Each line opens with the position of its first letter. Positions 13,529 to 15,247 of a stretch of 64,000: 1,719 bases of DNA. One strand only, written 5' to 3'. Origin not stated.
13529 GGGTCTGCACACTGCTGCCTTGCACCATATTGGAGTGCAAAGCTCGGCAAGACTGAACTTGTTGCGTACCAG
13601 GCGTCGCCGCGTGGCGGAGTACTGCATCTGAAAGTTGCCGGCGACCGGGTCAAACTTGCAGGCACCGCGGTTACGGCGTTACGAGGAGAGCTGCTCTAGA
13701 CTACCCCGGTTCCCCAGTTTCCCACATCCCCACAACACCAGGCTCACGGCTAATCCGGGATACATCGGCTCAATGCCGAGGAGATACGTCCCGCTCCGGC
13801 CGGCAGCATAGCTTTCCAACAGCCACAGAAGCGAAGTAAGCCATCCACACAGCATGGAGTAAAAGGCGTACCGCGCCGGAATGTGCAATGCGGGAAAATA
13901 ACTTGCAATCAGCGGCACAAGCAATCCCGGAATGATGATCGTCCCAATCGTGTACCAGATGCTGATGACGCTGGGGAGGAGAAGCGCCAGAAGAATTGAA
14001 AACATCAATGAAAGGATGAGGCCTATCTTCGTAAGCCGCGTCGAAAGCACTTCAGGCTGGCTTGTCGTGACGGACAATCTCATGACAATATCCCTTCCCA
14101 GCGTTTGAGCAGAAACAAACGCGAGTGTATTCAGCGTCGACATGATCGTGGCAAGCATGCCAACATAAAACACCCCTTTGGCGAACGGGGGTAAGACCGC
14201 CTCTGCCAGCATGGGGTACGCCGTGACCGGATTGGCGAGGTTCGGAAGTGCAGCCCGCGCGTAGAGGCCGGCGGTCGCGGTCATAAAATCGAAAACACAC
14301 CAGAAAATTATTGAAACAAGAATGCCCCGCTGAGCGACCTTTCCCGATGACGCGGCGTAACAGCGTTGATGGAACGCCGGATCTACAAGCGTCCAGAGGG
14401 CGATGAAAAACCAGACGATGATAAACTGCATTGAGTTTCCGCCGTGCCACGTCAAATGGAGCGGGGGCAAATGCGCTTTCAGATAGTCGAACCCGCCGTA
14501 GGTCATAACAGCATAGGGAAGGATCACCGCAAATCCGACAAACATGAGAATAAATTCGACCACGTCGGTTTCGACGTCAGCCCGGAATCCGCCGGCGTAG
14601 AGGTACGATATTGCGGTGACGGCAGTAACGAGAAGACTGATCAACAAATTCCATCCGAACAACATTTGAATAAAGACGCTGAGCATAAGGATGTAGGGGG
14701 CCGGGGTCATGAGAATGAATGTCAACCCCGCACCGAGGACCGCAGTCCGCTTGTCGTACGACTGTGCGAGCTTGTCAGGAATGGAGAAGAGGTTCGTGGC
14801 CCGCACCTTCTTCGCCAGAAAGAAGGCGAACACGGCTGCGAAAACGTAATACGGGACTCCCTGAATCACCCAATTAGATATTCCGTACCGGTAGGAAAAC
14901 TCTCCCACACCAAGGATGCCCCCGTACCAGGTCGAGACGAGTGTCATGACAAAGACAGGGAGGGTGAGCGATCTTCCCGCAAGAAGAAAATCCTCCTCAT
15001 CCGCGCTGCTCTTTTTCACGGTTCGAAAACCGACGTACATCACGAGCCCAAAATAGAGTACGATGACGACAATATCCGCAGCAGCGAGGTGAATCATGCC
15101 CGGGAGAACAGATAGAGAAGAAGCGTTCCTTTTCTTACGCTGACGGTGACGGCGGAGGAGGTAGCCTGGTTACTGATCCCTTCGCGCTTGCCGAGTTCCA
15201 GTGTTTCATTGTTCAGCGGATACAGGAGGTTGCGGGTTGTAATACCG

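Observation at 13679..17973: Riboswitch-controlled thiamine salvage operon: TonB-dependent receptor, thiamine pyrophosphokinase and an SSS-family (ThiV-like) transporter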

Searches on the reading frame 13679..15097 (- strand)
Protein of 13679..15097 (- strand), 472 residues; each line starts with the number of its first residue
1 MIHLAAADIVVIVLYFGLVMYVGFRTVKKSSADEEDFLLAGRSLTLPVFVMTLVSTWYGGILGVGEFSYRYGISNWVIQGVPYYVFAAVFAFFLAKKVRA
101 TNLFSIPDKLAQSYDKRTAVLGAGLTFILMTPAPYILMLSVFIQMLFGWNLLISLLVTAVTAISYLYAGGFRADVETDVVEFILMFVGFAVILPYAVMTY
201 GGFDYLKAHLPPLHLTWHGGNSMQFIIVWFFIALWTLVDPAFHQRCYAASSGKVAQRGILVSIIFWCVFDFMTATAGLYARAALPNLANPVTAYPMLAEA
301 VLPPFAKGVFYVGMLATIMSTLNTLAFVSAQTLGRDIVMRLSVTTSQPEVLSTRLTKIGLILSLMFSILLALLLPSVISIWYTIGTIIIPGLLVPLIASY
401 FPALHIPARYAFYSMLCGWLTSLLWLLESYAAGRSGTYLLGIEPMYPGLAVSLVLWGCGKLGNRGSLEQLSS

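Call 3: search_protein_families(library=pfam, proteins=[window:13679-15097:-])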
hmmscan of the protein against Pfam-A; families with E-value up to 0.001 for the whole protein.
window:13679-15097:- (472 aa): 1 family
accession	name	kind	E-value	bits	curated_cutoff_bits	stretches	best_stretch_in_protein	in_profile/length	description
PF00474.23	SSF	-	2.9e-29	102.6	22.8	1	37-377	1-364/406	Sodium:solute symporter family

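Call 4: search_protein_families(library=ncbifam, proteins=[window:13679-15097:-])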
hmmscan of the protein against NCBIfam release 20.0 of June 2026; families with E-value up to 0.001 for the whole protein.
window:13679-15097:- (472 aa): 4 families
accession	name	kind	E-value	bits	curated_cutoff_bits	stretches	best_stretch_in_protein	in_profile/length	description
TIGR00813.1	sss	superfamily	3.6e-31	108.6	184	1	37-418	1-411/411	sodium/solute symporter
TIGR02119.1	panF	equivalog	1.6e-28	100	328.05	1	9-383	8-394/471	sodium/pantothenate symporter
NF007790.0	PRK10484.1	equivalog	1.1e-13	50.9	401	1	8-377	5-397/527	solute:sodium symporter family transporter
TIGR02121.1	Na_Pro_sym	equivalog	1e-12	47.6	515.5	1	9-427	4-439/488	sodium/proline symporter PutP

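Call 9: find_homologous_proteins(query=window:13679-15097:-)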
Query window:13679-15097:- (472 aa): 4736 proteins with E <= 0.001 among 8000 candidates; the best 120 are listed.
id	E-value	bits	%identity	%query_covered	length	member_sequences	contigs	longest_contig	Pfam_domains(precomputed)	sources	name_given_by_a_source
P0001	0.0e+0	1028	100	100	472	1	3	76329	PF00474.24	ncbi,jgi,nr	ncbi:MAG TPA: sodium:solute symporter family protein [Bacteroidota bacterium]|jgi:SSS family solute:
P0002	2.2e-229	781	76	97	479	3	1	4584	PF00474.24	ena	-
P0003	3.7e-227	773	74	98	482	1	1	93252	PF00474.24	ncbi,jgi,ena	-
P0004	4.7e-227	773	73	98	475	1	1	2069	PF00474.24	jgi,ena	-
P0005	3.3e-225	767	73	98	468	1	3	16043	PF00474.24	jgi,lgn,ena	-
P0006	1.2e-224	765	73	98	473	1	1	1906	PF00474.24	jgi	jgi:SSS family solute:Na+ symporter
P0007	3.0e-224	764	71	100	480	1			PF00474.24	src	-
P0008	1.1e-223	762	67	100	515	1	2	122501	PF00474.24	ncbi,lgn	-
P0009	1.8e-223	761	72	98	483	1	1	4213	PF00474.24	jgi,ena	-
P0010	3.1e-223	760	73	98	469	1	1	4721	PF00474.24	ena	-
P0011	1.0e-222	759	73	97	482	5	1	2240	PF00474.24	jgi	jgi:SSS family solute:Na+ symporter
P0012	1.4e-222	758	73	97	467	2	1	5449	PF00474.24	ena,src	-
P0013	1.3e-221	755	74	97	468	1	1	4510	PF00474.24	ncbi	-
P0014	2.1e-221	754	72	97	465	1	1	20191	PF00474.24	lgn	-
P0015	3.5e-221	753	71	98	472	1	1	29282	PF00474.24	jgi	jgi:SSS family solute:Na+ symporter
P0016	6.5e-221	753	71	98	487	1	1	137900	PF00474.24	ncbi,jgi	jgi:SSS family solute:Na+ symporter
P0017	7.0e-221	752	71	98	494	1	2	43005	PF00474.24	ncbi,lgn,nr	ncbi:MAG: sodium:solute symporter family protein [Ignavibacteriae bacterium]|nr:sodium:solute sympor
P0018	2.9e-220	750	74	97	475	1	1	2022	PF00474.24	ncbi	-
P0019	8.3e-220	749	72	98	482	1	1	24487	PF00474.24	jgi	jgi:solute:Na+ symporter, SSS family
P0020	1.8e-219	748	72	98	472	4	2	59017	PF00474.24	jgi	-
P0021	3.7e-219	747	70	98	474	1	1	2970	PF00474.24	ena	-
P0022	6.1e-219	746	71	98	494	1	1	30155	PF00474.24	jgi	jgi:solute:Na+ symporter, SSS family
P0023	8.0e-219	746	71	98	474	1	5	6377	PF00474.24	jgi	jgi:SSS family solute:Na+ symporter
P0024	1.0e-218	745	70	98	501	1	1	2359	PF00474.24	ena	-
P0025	1.2e-217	742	71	98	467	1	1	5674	PF00474.24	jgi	jgi:SSS family solute:Na+ symporter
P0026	1.6e-217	741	66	100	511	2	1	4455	PF00474.24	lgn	-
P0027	2.6e-217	741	73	97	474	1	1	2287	PF00474.24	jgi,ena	-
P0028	5.3e-217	740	71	98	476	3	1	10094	PF00474.24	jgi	jgi:solute:Na+ symporter, SSS family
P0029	6.0e-217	740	71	99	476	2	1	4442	PF00474.24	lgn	-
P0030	1.3e-216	738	70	98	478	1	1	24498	PF00474.24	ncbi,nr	ncbi:MAG: sodium:solute symporter family protein [Ignavibacteria bacterium]|nr:sodium:solute symport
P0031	1.4e-216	738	70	99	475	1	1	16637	PF00474.24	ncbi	-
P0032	1.5e-215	735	71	97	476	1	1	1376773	PF00474.24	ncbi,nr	ncbi:MAG: sodium:solute symporter family protein [Ignavibacteriales bacterium]|nr:sodium:solute symp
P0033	1.5e-215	735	71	98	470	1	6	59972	PF00474.24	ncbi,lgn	-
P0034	3.7e-215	734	69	94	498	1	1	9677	PF00474.24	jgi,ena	-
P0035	5.0e-215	733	70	98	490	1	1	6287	PF00474.24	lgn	-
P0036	5.4e-215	733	71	99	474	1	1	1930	PF00474.24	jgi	-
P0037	1.1e-214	732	70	98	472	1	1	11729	PF00474.24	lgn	-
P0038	1.2e-214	732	65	97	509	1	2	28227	PF00474.24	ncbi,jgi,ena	-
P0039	3.0e-214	731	70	100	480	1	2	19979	PF00474.24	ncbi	-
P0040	4.8e-214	730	68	100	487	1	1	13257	PF00474.24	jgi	-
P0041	5.2e-214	730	73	97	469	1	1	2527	PF00474.24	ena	-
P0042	6.2e-214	730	70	98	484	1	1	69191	PF00474.24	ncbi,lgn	-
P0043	7.4e-214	729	71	97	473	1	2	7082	PF00474.24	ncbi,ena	-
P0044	1.1e-213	729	67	98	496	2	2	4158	PF00474.24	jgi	-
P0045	1.5e-213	728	70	98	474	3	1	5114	PF00474.24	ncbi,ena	-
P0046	4.8e-213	727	70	98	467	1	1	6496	PF00474.24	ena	-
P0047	5.3e-213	727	70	98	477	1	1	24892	PF00474.24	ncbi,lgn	-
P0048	8.2e-213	726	69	98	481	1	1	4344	PF00474.24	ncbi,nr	ncbi:MAG: sodium:solute symporter family protein [Ignavibacteriae bacterium]|nr:sodium:solute sympor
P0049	1.1e-212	726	69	98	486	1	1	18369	PF00474.24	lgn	-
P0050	3.9e-212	724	69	97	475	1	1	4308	PF00474.24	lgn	-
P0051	6.4e-212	723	71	98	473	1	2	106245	PF00474.24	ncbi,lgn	-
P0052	7.2e-212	723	70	98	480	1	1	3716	PF00474.24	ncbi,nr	ncbi:MAG: sodium:solute symporter family protein [Bacteroidota bacterium]|nr:sodium:solute symporter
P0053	9.8e-212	722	71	98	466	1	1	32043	PF00474.24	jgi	-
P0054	1.9e-211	721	69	99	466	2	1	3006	PF00474.24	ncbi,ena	-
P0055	4.1e-211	720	71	97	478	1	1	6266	PF00474.24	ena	-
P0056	5.1e-211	720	71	97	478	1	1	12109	PF00474.24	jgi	-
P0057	5.7e-211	720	69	98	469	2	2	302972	PF00474.24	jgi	jgi:SSS family solute:Na+ symporter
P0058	6.8e-211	720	71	98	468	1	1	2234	PF00474.24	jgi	-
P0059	1.0e-210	719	69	97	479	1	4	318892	PF00474.24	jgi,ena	jgi:SSS family solute:Na+ symporter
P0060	1.1e-210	719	70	98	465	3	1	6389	PF00474.24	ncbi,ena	-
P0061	1.2e-210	719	69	98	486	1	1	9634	PF00474.24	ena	-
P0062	1.3e-210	719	67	99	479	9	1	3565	PF00474.24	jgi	jgi:SSS family solute:Na+ symporter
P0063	1.5e-210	718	68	98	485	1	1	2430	PF00474.24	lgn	-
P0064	1.6e-210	718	69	97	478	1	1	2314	PF00474.24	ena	-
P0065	3.9e-210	717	68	99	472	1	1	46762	PF00474.24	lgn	-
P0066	4.8e-210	717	71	98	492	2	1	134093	PF00474.24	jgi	-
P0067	1.2e-209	715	68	98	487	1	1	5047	PF00474.24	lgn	-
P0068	1.3e-209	715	69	98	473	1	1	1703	PF00474.24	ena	-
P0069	1.5e-209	715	67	99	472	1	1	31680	PF00474.24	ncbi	ncbi:MAG: sodium:solute symporter [Bacteroidota bacterium]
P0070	2.1e-209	715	67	100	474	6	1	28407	PF00474.24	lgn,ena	-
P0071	2.2e-209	715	66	98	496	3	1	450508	PF00474.24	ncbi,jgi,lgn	ncbi:MAG: sodium:solute symporter family protein [Bacteroidota bacterium]|jgi:SSS family solute:Na+ 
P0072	2.6e-209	714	70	97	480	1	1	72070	PF00474.24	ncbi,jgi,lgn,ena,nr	ncbi:MAG TPA: sodium:solute symporter family protein [Bacteroidota bacterium]|nr:sodium:solute sympo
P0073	2.8e-209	714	68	97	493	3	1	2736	PF00474.24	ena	-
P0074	4.7e-209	713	70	99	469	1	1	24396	PF00474.24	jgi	jgi:SSS family solute:Na+ symporter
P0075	4.8e-209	713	68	99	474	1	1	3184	PF00474.24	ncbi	-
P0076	6.8e-209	713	70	97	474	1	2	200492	PF00474.24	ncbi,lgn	-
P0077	7.0e-209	713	68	97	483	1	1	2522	PF00474.24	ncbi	-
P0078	7.7e-209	713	68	98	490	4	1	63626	PF00474.24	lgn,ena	-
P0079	9.0e-209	713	68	95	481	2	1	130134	PF00474.24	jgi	jgi:SSS family solute:Na+ symporter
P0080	1.1e-208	712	69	99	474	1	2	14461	PF00474.24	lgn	-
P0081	2.1e-208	711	71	98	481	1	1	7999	PF00474.24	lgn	-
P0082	2.2e-208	711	64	98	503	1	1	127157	PF00474.24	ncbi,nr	ncbi:MAG: sodium:solute symporter family protein [Ignavibacteriae bacterium]|nr:sodium:solute sympor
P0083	2.5e-208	711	66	97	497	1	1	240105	PF00474.24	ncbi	-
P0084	9.3e-208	709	65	98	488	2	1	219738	PF00474.24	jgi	jgi:SSS family solute:Na+ symporter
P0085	1.0e-207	709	69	97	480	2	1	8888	PF00474.24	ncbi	-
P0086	1.3e-207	709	66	97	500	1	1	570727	PF00474.24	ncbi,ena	-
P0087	5.6e-207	707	68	98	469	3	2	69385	PF00474.24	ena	-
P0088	2.4e-206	705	70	97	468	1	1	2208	PF00474.24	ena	-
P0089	3.4e-206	704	67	99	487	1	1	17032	PF00474.24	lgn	-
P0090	3.7e-206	704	67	99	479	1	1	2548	PF00474.24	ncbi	-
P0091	8.3e-206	703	67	97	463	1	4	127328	PF00474.24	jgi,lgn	jgi:SSS family solute:Na+ symporter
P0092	9.2e-206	703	68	97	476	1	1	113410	PF00474.24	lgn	-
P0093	1.1e-205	702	67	99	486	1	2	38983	PF00474.24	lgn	-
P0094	1.7e-205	702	67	97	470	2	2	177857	PF00474.24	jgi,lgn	jgi:SSS family solute:Na+ symporter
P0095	2.2e-205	701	67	98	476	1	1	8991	PF00474.24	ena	-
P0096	4.0e-205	701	67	98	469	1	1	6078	PF00474.24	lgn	-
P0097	1.4e-204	699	67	99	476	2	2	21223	PF00474.24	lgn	-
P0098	3.6e-204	697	69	97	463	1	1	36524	PF00474.24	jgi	jgi:solute:Na+ symporter, SSS family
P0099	4.9e-204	697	69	99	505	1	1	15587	PF00474.24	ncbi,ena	-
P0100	1.7e-203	695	64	98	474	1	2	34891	PF00474.24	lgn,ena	-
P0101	3.9e-203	694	66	99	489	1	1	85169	PF00474.24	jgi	jgi:SSS family solute:Na+ symporter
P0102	5.0e-203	694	68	97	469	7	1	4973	PF00474.24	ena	-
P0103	5.1e-203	694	66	100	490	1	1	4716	PF00474.24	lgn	-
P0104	5.8e-203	693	66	98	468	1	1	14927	PF00474.24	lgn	-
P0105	7.2e-203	693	70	97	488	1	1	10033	PF00474.24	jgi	jgi:SSS family solute:Na+ symporter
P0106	7.6e-203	693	69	98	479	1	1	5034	PF00474.24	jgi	jgi:SSS family solute:Na+ symporter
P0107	1.0e-202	693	68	97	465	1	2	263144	PF00474.24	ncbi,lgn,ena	-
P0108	1.2e-202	692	67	98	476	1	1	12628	PF00474.24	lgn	-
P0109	1.3e-202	692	64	97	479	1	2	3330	PF00474.24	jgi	jgi:SSS family solute:Na+ symporter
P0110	5.3e-202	690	65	97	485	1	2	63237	PF00474.24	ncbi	-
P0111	6.8e-202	690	64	98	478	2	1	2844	PF00474.24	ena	-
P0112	1.9e-201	688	65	99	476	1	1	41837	PF00474.24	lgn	-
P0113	3.1e-201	688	66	99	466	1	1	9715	PF00474.24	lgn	-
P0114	3.4e-201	688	66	97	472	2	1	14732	PF00474.24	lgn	-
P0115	3.8e-201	687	63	98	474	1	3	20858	PF00474.24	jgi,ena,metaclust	metaclust:\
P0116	4.5e-201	687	67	99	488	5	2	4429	PF00474.24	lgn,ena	-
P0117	4.7e-201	687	67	99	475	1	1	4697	PF00474.24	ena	-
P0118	1.8e-200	685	66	93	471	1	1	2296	PF00474.24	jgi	jgi:SSS family solute:Na+ symporter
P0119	1.9e-200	685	68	98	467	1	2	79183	PF00474.24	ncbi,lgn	-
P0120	2.7e-200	685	68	98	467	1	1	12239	PF00474.24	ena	-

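Call 18: find_related_loci(query=A1, collection=genome_contigs, flank=7000)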
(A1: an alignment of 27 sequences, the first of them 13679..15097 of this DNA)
Query A1 (472 aa) in genome_contigs; peptide patterns used: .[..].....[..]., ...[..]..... (x = any residue, [..] = any of these).
600 stretches matched a pattern (row limit reached: there are more); 589 encode a relative of the query (tblastn E <= 1e-3); the best 80 are kept; 80 distinct loci.
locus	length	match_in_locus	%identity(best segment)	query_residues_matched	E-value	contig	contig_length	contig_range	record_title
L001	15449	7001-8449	71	1-463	0e+0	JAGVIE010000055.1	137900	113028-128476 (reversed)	MAG: Bacteroidetes bacterium isolate DeMMO2_4 c_000000018241, whole genome shotgun sequence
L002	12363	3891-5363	71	1-464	0e+0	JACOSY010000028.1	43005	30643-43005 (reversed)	MAG: Ignavibacteria bacterium isolate NC_groundwater_30_Pr7_B-0.1um_51_131 FFV18_Bp1_scaffold_308199, whole genome shotg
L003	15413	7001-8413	70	1-464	0e+0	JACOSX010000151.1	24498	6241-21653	MAG: Ignavibacteria bacterium isolate NC_groundwater_29_Pr7_B-0.1um_49_11 FFV18_Bp1_scaffold_816179, whole genome shotgu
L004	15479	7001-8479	66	1-464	0e+0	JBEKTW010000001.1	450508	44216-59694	MAG: Bacteroidota bacterium isolate SPRUCE 567 SPRUCE_567_1, whole genome shotgun sequence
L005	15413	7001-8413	67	1-467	0e+0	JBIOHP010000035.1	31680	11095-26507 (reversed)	MAG: Bacteroidota bacterium isolate GcC11-5 k141_19418_length_31680_cov_93.9809, whole genome shotgun sequence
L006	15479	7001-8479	66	1-460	0e+0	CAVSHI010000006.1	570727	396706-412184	MAG: Ignavibacteriota bacterium isolate MFD01476.bin.1.124 genome assembly, contig: contig_68336, whole genome shotgun s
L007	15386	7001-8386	68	1-461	0e+0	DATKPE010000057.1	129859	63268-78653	MAG TPA_asm: Bacteroidota bacterium isolate SMAG_U14783 k141_4094767, whole genome shotgun sequence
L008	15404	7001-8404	68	1-467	0e+0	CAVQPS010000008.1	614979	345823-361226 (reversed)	MAG: uncultured Ignavibacteriales bacterium isolate MFD01476.bin.1.135 genome assembly, contig: contig_37303, whole geno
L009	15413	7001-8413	65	1-460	0e+0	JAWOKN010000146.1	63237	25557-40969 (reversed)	MAG: Bacteroidota bacterium isolate bin_159 c_000014298976, whole genome shotgun sequence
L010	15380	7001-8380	67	1-462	0e+0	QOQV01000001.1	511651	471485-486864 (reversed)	MAG: Ignavibacteriae bacterium isolate BY39 NODE_8, whole genome shotgun sequence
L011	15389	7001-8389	67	1-464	0e+0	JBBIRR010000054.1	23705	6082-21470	MAG: Ignavibacteriales bacterium isolate ETS170220_bin_354 NODE_1730_length_23705_cov_4.77572, whole genome shotgun sequ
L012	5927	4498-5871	65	1-460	0e+0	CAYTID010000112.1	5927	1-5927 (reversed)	MAG TPA_asm: uncultured Ignavibacteriaceae bacterium isolate SRP257756_co1_95 genome assembly, contig: NODE_12556_length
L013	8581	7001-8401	63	1-468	0e+0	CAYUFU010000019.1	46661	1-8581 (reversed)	MAG TPA_asm: uncultured Chitinophagales bacterium isolate binchicken_co274_268 genome assembly, contig: NODE_2008_length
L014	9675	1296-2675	62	1-460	0e+0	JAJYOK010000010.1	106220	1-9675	MAG: Bacteroidetes bacterium isolate DBS2-5.bin33 NODE_85_length_106220_cov_11.082484, whole genome shotgun sequence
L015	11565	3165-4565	65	1-470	0e+0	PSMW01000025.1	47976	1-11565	MAG: Ignavibacteria bacterium isolate ERB_28_1 NODE_95_length_47976_cov_4.805451, whole genome shotgun sequence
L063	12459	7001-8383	52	8-471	2e-147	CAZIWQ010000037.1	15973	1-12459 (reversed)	MAG TPA_asm: uncultured Armatimonadia bacterium isolate binchicken_co66_209 genome assembly, contig: NODE_5753_length_15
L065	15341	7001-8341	49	1-461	3e-146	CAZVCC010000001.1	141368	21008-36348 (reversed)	MAG TPA_asm: uncultured Ignavibacteriaceae bacterium isolate SRP263991_co1_117 genome assembly, contig: NODE_53_length_1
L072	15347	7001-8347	50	1-452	1e-143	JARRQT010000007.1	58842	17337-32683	MAG: Calditrichia bacterium isolate Spart_209_MAG scaffold_434, whole genome shotgun sequence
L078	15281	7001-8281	50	29-455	1e-140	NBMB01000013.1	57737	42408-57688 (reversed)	MAG: Candidatus Cloacimonetes bacterium 4572_55 ex4572_55_scaffold_81, whole genome shotgun sequence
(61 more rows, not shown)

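Call 43: search_solved_structures(query=window:13679-15097:-, max_evalue=0.001)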
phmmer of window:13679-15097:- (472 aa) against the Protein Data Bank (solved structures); distinct sequences matched with E-value up to 0.001: 8.
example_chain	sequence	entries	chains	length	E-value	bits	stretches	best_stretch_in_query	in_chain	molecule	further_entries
9rws_A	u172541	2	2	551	6.7e-16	61.7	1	9-398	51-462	Solute carrier family 5 (High affinity choline transporter), member 7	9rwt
7sl8_A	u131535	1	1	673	3.5e-10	42.9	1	6-210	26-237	Sodium/glucose cotransporter 1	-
7sla_A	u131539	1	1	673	3.5e-10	42.9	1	6-210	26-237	Sodium/glucose cotransporter 1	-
8j74_A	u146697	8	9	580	4.1e-09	39.4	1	10-393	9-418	High affinity choline transporter 1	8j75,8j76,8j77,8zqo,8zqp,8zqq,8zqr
9bfi_A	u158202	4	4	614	4.2e-09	39.3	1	10-393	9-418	High affinity choline transporter 1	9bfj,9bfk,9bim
7wmv_A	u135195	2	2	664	4.5e-08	36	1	6-210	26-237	Sodium/glucose cotransporter 1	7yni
7vsi_A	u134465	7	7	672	6.7e-07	32.1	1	7-205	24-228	Sodium/glucose cotransporter 2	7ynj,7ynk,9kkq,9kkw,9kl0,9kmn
8hb0_A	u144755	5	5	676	6.8e-07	32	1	7-205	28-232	Sodium/glucose cotransporter 2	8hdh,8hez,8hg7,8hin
